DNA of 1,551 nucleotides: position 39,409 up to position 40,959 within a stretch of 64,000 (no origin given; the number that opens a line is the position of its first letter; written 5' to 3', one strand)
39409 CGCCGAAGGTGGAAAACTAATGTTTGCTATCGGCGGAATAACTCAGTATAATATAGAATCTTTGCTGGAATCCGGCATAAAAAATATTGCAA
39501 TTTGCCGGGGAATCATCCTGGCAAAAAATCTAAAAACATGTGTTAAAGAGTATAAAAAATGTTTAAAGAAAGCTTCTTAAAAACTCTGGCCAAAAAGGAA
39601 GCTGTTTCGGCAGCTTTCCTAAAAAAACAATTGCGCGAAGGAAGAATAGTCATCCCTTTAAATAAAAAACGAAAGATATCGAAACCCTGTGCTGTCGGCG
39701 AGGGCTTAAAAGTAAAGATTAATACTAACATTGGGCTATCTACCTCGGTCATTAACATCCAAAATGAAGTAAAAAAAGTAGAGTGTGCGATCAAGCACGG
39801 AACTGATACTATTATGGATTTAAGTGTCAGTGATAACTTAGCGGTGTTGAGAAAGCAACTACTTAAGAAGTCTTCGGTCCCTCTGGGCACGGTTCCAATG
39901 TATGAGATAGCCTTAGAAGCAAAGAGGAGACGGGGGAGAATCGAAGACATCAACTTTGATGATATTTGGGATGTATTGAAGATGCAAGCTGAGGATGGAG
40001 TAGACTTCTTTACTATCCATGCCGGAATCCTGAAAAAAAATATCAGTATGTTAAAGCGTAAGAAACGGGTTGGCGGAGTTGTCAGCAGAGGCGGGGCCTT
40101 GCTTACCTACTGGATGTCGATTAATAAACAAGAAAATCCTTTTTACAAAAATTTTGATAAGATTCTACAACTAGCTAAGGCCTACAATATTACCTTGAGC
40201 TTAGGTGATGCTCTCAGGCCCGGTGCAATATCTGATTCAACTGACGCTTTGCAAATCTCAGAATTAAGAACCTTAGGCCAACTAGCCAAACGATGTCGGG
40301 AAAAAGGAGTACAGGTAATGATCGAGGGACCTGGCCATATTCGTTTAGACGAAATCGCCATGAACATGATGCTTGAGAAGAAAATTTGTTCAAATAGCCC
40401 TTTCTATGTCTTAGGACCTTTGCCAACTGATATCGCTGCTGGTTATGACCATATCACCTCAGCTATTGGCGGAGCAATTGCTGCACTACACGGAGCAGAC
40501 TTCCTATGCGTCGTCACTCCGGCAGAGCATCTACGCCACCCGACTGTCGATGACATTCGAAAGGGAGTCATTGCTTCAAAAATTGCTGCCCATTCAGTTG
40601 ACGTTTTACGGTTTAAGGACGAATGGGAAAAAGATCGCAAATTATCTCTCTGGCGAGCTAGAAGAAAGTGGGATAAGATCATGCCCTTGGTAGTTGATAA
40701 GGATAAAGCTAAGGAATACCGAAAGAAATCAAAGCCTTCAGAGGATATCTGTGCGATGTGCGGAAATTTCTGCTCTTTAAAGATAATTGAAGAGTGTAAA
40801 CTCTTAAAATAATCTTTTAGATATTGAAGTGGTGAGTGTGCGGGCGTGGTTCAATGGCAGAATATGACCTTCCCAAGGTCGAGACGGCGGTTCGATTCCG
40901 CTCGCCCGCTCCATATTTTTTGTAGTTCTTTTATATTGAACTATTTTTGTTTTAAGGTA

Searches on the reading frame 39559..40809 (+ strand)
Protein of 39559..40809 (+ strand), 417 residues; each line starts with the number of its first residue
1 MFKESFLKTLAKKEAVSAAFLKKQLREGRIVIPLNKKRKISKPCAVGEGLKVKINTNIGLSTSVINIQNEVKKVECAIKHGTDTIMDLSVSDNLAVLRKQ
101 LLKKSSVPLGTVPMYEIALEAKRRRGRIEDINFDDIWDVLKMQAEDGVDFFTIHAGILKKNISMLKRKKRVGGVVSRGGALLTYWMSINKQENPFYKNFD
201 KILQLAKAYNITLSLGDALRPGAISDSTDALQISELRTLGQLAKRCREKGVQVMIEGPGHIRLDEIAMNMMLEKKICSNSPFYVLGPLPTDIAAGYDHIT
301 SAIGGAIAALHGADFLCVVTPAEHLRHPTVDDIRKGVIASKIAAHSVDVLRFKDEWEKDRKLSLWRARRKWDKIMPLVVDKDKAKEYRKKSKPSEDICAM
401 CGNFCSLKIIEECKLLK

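Call 21: search_protein_families(library=pfam, proteins=[window:39559-40809:+], max_evalue=0.001)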
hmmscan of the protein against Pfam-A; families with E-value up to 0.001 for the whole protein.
window:39559-40809:+ (417 aa): 1 family
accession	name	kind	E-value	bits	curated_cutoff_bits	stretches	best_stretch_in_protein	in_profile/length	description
PF01964.24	ThiC_Rad_SAM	-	2.1e-170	567.5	25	1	7-411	15-419/420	Radical SAM ThiC family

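Call 49: find_homologous_proteins(query=window:39559-40809:+, max_evalue=1e-100)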
Query window:39559-40809:+ (417 aa): 7869 proteins with E <= 1e-100 among 8000 candidates; the best 120 are listed.
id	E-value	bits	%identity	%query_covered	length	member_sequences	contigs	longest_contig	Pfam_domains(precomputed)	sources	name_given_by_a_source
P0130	1.3e-259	879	94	100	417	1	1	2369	PF01964.25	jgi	-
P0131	1.7e-259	878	94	100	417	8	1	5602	PF01964.25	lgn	-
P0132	1.1e-258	876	93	100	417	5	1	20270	PF01964.25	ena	-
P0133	4.2e-255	864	91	100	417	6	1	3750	PF01964.25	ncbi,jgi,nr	ncbi:MAG: phosphomethylpyrimidine synthase ThiC [Candidatus Omnitrophica bacterium]|nr:phosphomethyl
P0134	8.2e-254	860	91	100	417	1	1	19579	PF01964.25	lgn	-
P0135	6.0e-252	854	90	100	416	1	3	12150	PF01964.25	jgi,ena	-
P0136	6.2e-250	847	90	100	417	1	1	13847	PF01964.25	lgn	-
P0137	4.8e-247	837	88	100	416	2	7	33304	PF01964.25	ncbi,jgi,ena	-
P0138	9.5e-244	827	87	100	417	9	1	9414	PF01964.25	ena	-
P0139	2.8e-243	825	87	100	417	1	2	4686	PF01964.25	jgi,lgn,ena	-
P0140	1.2e-242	823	93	93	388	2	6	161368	PF01964.25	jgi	-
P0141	1.2e-242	823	87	100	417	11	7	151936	PF01964.25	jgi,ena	-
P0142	8.6e-239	810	86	100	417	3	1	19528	PF01964.25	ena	-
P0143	4.7e-236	801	84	100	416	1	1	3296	PF01964.25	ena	-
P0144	3.9e-234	795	84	100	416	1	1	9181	PF01964.25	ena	-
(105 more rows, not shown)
